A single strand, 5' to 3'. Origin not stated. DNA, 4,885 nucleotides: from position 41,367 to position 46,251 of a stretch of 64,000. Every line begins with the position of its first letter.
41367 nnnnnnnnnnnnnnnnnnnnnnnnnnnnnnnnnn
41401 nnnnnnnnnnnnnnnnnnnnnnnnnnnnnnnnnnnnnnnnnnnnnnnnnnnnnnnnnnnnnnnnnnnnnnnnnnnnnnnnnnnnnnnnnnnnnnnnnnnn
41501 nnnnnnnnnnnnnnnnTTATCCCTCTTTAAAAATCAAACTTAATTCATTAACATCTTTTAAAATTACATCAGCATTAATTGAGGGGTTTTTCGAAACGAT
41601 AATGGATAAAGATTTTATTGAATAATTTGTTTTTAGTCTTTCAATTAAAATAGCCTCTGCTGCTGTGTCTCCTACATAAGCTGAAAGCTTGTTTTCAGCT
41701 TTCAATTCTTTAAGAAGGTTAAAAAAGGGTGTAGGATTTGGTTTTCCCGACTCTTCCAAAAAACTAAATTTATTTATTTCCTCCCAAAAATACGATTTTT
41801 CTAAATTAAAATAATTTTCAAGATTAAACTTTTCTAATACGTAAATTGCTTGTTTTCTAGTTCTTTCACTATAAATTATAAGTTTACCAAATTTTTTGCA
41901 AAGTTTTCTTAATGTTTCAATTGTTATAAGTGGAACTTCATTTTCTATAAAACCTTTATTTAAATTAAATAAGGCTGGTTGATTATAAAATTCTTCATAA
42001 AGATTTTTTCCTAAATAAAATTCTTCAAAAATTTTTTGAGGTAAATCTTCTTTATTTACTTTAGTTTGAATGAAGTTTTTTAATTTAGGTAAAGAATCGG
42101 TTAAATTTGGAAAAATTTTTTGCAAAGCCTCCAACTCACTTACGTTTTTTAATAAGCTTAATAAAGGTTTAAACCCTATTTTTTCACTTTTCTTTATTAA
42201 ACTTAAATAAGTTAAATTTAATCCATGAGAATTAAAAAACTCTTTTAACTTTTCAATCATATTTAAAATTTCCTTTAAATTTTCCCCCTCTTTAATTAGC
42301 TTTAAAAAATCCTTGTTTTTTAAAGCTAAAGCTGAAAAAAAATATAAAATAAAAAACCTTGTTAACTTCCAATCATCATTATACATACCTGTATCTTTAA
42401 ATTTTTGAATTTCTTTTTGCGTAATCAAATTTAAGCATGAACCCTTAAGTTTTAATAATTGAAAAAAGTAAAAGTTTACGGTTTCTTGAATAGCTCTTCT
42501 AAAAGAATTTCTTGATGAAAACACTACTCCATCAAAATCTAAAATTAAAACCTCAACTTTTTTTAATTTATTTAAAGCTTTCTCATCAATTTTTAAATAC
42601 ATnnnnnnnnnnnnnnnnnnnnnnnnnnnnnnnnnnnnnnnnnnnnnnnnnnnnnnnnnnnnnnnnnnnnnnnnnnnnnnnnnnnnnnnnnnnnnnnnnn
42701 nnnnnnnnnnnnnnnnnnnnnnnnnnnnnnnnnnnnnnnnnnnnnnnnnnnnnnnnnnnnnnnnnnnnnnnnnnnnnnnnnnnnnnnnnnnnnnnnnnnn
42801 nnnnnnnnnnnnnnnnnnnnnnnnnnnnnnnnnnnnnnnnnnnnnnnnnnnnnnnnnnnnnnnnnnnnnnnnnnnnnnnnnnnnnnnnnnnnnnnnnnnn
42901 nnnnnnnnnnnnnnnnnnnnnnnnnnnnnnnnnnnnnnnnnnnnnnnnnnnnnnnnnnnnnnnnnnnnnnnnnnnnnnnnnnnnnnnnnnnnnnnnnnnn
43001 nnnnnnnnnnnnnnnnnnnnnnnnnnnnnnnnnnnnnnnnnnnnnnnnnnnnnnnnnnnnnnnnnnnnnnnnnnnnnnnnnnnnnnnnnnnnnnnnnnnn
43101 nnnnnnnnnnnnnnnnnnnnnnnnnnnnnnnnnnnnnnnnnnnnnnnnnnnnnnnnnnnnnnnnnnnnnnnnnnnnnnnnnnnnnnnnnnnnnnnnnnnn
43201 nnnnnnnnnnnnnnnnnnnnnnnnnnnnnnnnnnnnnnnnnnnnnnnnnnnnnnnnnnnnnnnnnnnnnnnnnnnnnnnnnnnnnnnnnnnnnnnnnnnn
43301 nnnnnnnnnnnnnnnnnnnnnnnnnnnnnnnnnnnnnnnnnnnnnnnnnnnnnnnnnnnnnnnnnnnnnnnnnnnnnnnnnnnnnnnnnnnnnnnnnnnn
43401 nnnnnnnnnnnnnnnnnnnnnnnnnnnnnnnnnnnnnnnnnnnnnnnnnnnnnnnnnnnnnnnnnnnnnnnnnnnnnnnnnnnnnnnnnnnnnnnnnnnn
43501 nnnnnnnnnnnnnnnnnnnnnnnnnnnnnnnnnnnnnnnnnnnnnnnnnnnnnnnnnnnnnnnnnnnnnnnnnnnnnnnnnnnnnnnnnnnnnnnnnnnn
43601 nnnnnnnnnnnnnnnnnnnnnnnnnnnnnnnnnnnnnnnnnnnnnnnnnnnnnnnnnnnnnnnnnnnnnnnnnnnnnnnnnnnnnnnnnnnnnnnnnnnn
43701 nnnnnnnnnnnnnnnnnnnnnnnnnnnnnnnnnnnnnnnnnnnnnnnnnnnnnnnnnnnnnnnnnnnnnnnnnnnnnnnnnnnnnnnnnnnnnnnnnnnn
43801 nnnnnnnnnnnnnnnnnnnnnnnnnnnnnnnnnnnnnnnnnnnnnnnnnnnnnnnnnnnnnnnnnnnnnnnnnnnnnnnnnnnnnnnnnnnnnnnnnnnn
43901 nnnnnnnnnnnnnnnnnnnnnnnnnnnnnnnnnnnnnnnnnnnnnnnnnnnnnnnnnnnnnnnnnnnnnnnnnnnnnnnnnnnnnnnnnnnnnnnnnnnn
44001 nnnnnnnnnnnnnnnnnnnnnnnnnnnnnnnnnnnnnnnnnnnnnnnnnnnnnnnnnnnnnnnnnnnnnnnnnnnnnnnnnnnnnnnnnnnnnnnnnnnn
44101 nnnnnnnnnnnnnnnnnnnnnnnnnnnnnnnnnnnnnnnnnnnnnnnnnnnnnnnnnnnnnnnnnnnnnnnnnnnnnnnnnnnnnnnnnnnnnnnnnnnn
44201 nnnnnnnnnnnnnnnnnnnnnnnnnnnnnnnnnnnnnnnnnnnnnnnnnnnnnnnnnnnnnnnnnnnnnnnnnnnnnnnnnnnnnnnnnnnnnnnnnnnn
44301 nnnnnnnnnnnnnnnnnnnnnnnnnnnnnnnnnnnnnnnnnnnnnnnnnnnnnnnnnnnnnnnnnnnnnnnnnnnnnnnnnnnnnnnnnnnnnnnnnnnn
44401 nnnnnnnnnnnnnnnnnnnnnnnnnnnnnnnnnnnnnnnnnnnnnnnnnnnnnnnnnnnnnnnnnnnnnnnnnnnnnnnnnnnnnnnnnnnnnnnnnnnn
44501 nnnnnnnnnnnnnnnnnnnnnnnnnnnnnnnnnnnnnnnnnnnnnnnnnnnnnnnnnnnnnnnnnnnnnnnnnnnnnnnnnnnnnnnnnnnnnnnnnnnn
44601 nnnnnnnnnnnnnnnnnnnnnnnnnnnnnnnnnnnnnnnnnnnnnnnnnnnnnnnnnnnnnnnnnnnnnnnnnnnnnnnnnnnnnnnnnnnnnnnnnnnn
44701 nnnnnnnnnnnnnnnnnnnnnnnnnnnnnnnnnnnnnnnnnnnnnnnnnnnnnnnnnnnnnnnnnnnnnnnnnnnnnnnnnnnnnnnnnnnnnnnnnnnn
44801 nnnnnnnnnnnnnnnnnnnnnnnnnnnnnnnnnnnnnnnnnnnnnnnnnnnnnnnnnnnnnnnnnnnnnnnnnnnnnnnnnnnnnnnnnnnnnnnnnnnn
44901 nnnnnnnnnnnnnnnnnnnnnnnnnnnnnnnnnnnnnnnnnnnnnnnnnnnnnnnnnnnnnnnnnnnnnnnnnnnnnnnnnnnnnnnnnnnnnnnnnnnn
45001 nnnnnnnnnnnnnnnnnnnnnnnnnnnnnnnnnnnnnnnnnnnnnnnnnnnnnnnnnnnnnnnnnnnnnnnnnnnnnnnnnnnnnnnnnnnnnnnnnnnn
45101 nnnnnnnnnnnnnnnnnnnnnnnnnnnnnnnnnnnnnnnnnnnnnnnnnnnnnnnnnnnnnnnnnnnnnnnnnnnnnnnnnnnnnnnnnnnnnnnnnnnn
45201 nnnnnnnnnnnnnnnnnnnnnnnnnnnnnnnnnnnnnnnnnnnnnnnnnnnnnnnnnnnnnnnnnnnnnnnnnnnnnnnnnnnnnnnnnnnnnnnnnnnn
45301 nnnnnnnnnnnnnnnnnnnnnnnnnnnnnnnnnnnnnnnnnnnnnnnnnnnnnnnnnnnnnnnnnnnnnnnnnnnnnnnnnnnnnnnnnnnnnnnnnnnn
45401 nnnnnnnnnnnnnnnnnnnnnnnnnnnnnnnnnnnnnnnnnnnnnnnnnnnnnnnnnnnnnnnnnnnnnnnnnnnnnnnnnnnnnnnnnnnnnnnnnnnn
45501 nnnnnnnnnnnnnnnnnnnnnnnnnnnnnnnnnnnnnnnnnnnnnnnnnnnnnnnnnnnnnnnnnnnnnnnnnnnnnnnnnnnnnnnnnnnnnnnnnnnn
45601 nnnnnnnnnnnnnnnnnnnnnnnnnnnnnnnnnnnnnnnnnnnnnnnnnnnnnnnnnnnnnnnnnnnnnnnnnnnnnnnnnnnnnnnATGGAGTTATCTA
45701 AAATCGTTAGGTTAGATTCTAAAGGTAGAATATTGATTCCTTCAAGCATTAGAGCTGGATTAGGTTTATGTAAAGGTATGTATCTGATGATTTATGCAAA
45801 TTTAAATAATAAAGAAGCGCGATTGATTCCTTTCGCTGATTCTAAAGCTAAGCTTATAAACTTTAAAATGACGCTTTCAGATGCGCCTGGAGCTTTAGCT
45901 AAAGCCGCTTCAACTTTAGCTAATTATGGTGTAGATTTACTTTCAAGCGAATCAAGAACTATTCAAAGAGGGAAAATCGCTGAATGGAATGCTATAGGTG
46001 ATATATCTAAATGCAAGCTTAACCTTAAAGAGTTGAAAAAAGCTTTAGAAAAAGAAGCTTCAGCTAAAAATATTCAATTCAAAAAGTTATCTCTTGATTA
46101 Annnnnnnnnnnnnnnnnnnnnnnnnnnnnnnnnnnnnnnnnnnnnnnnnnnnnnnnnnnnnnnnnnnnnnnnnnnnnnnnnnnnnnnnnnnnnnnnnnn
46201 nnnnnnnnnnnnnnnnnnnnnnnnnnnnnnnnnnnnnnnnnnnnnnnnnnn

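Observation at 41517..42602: HAD-superfamily hydrolase between hisB and hisC: candidate for the missing archaeal histidinol-phosphate phosphatase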

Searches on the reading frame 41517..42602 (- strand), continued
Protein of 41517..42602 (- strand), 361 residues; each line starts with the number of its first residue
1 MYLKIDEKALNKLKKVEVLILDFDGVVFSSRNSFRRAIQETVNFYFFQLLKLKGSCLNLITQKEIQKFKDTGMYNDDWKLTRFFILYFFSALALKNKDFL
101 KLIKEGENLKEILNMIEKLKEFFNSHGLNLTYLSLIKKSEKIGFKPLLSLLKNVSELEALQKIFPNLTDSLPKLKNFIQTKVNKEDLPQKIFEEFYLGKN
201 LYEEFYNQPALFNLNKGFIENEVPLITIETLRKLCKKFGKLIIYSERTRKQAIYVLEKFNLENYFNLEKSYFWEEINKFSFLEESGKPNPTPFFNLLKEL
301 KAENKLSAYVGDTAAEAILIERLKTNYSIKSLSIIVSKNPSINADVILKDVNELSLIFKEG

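Call 66: search_protein_families(library=ncbifam, proteins=[P0015, P0032, P0055, P0206, P0038, P0014, P0016], max_evalue=0.00001)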
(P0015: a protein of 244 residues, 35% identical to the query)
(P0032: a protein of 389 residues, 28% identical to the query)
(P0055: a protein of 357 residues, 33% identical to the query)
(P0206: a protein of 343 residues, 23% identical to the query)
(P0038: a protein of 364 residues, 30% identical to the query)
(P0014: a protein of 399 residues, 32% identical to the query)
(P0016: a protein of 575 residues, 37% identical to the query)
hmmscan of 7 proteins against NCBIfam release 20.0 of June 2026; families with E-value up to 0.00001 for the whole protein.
P0015 (244 aa): 26 families (the best 25 are shown)
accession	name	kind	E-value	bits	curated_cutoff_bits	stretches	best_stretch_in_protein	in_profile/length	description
TIGR01548.1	HAD-SF-IA-hyp1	hypoth_equivalog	5.8e-46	156.5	140.2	1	22-203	2-197/197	TIGR01548 family HAD-type hydrolase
NF009695.0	PRK13222.1-2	equivalog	2.7e-21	76.1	225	1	21-243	7-222/226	phosphoglycolate phosphatase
TIGR01449.2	PGP_bact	equivalog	4.2e-20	72.2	180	1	23-211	1-185/213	phosphoglycolate phosphatase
NF009804.0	PRK13288.1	equivalog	8.1e-19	67.9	218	1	114-210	84-181/215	pyrophosphatase PpaX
TIGR02253.1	CTE7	subfamily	2.2e-16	60.3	169.75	1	22-218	4-201/221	TIGR02253 family HAD-type hydrolase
TIGR01549.1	HAD-SF-IA-v1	subfamily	5.3e-15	56.1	23.3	1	112-204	60-149/149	HAD-IA family hydrolase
NF009697.0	PRK13222.1-4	equivalog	1.9e-13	50.3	327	1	22-210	9-193/232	phosphoglycolate phosphatase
TIGR01454.1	AHBA_synth_RP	hypoth_equivalog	3.2e-12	46.5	246.65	1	116-218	79-182/205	AHBA synthesis associated protein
TIGR02009.1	PGMB-YQAB-SF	subfamily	6.6e-12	46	153.35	1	22-208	3-184/186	beta-phosphoglucomutase family hydrolase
NF009696.0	PRK13222.1-3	equivalog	2.7e-11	43.6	359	1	22-210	5-186/223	N-acetylmuramic acid 6-phosphate phosphatase MupP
NF008087.0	PRK10826.1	equivalog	9.5e-11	41.7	191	1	127-217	108-197/222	hexitol phosphatase HxpB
TIGR01656.1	Histidinol-ppas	subfamily_domain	2.1e-10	40.7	84.15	1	22-212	2-147/149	histidinol-phosphate phosphatase domain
TIGR01990.1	bPGM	equivalog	3.4e-10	40.2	189.4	1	22-209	3-185/187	beta-phosphoglucomutase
NF053653.1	InDiPhoBT2121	equivalog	3.7e-10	39.8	245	1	22-241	3-213/216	inorganic diphosphatase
NF009694.0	PRK13222.1-1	equivalog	4.6e-10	39.2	415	1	117-210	116-210/252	phosphoglycolate phosphatase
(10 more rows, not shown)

P0032 (389 aa): 3 families
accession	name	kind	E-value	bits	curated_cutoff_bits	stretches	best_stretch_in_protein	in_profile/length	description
TIGR01548.1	HAD-SF-IA-hyp1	hypoth_equivalog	8.8e-25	87.4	140.2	1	28-340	1-197/197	TIGR01548 family HAD-type hydrolase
NF008087.0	PRK10826.1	equivalog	5.5e-07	29.4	191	0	255-341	110-185/222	hexitol phosphatase HxpB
TIGR01549.1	HAD-SF-IA-v1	subfamily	6.5e-07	29.9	23.3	0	304-340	112-148/149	HAD-IA family hydrolase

P0055 (357 aa): 1 family
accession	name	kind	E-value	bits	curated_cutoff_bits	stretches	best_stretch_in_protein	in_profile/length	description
TIGR01548.1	HAD-SF-IA-hyp1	hypoth_equivalog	7.3e-17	61.6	140.2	1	10-310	3-196/197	TIGR01548 family HAD-type hydrolase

P0206 (343 aa): 13 families
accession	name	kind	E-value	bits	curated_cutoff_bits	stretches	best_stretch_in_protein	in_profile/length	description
TIGR01548.1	HAD-SF-IA-hyp1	hypoth_equivalog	1.7e-30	106.1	140.2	1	3-298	2-197/197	TIGR01548 family HAD-type hydrolase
TIGR01449.2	PGP_bact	equivalog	1.3e-11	44.5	180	1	206-329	100-208/213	phosphoglycolate phosphatase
NF008087.0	PRK10826.1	equivalog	2e-11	43.9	191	1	205-299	106-185/222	hexitol phosphatase HxpB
TIGR02009.1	PGMB-YQAB-SF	subfamily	1.1e-09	38.8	153.35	0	205-298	101-179/186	beta-phosphoglucomutase family hydrolase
NF009700.0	PRK13226.1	equivalog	1.6e-09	37.8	342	1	258-339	147-221/229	phosphoglycolate phosphatase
NF008000.0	PRK10725.1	equivalog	1.1e-07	32.2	215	0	207-301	102-181/188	fructose-1-phosphate/6-phosphogluconate phosphatase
TIGR01549.1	HAD-SF-IA-v1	subfamily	1.5e-07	32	23.3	0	257-298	109-148/149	HAD-IA family hydrolase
NF009804.0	PRK13288.1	equivalog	1.9e-07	30.8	218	0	205-300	96-176/215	pyrophosphatase PpaX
NF009695.0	PRK13222.1-2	equivalog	3.2e-07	30.1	225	0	255-323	143-211/226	phosphoglycolate phosphatase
TIGR01993.1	Pyr-5-nucltdase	equivalog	9.5e-07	28.8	142.9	0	199-297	91-175/183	pyrimidine 5'-nucleotidase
NF009694.0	PRK13222.1-1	equivalog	3e-06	26.7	415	0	255-330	160-235/252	phosphoglycolate phosphatase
TIGR02253.1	CTE7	subfamily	4.7e-06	26.5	169.75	0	197-295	97-184/221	TIGR02253 family HAD-type hydrolase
NF009696.0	PRK13222.1-3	equivalog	5.9e-06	26.1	359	0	257-342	138-216/223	N-acetylmuramic acid 6-phosphate phosphatase MupP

P0038 (364 aa): 3 families
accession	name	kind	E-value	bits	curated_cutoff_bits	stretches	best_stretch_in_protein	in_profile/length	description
TIGR01548.1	HAD-SF-IA-hyp1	hypoth_equivalog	3e-21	75.9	140.2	1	27-317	2-195/197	TIGR01548 family HAD-type hydrolase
TIGR01549.1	HAD-SF-IA-v1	subfamily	1e-10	42.2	23.3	0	227-316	66-145/149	HAD-IA family hydrolase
TIGR01662.1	HAD-SF-IIIA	subfamily_domain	8.2e-09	35.7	44.6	0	226-319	30-131/141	HAD-IIIA family hydrolase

P0014 (399 aa): 2 families
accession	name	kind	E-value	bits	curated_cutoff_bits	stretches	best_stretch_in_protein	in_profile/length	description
TIGR01548.1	HAD-SF-IA-hyp1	hypoth_equivalog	8.7e-21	74.4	140.2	1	28-344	3-196/197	TIGR01548 family HAD-type hydrolase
TIGR02253.1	CTE7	subfamily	2.9e-06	27.2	169.75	0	225-337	76-178/221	TIGR02253 family HAD-type hydrolase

P0016 (575 aa): 68 families (the best 25 are shown)
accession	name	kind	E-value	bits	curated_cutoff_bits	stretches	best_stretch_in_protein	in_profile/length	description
TIGR01141.1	hisC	equivalog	1.6e-83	280.5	276.55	1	7-343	4-346/349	histidinol-phosphate transaminase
NF003496.0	PRK05166.1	equivalog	2.8e-55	187.6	540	1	25-338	40-361/373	histidinol-phosphate transaminase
NF002878.0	PRK03321.1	subfamily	1e-54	185.7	374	1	13-340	14-342/352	histidinol-phosphate transaminase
TIGR01140.1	L_thr_O3P_dcar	equivalog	3.9e-50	170.8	290.55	1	36-343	27-330/331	threonine-phosphate decarboxylase CobD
NF006580.0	PRK09105.1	subfamily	3.7e-48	164.3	444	1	23-344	48-368/375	pyridoxal phosphate-dependent aminotransferase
NF006014.0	PRK08153.1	equivalog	2.5e-43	148.4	510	1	24-343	36-360/370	pyridoxal phosphate-dependent aminotransferase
NF002877.0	PRK03317.1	equivalog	3.4e-41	141.3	409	1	23-343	33-363/374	histidinol-phosphate transaminase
NF002726.0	PRK02610.1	equivalog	9.1e-40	136.7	391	1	69-344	80-366/374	histidinol-phosphate transaminase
NF051461.1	pyoverd_PtaA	equivalog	4e-39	134.4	500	1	22-343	35-356/359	pyoverdine biosynthesis transaminase PtaA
NF004870.0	PRK06225.1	equivalog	2e-32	112.4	351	1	5-314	12-338/380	pyridoxal phosphate-dependent aminotransferase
TIGR01548.1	HAD-SF-IA-hyp1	hypoth_equivalog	4.1e-30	104.8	140.2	1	348-527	2-197/197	TIGR01548 family HAD-type hydrolase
NF041364.1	GntC_guanitoxin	equivalog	5.5e-28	97.9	415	1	59-313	41-321/356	guanitoxin biosynthesis PLP-dependent (S)-gamma-hydroxy-L-arginine cyclodehydratase GntC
NF005915.1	PRK07908.1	equivalog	9.7e-28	97.5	360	1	45-343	35-331/332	Rv2231c family histidinol phosphate aminotransferase CobC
NF006229.0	PRK08361.1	equivalog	2.4e-25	89.3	624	1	65-332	84-355/391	aspartate aminotransferase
NF004770.0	PRK06108.1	subfamily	1.5e-24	86.5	422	1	61-272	83-310/396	pyridoxal phosphate-dependent aminotransferase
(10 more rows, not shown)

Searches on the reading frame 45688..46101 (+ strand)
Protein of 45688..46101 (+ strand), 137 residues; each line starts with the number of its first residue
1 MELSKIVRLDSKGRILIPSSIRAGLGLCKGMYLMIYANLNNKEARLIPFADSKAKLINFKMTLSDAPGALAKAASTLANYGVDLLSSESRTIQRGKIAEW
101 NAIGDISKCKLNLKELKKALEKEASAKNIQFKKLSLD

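Call 57: search_protein_families(library=pfam, proteins=[window:45688-46101:+], max_evalue=0.01)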
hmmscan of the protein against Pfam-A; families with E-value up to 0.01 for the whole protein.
window:45688-46101:+ (137 aa): 2 families
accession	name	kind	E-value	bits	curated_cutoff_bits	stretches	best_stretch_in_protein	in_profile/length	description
PF01842.31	ACT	-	5.5e-07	29.7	27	1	62-123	6-64/66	ACT domain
PF02381.23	MraZ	-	0.00016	22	23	1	7-37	8-38/72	MraZ protein, putative antitoxin-like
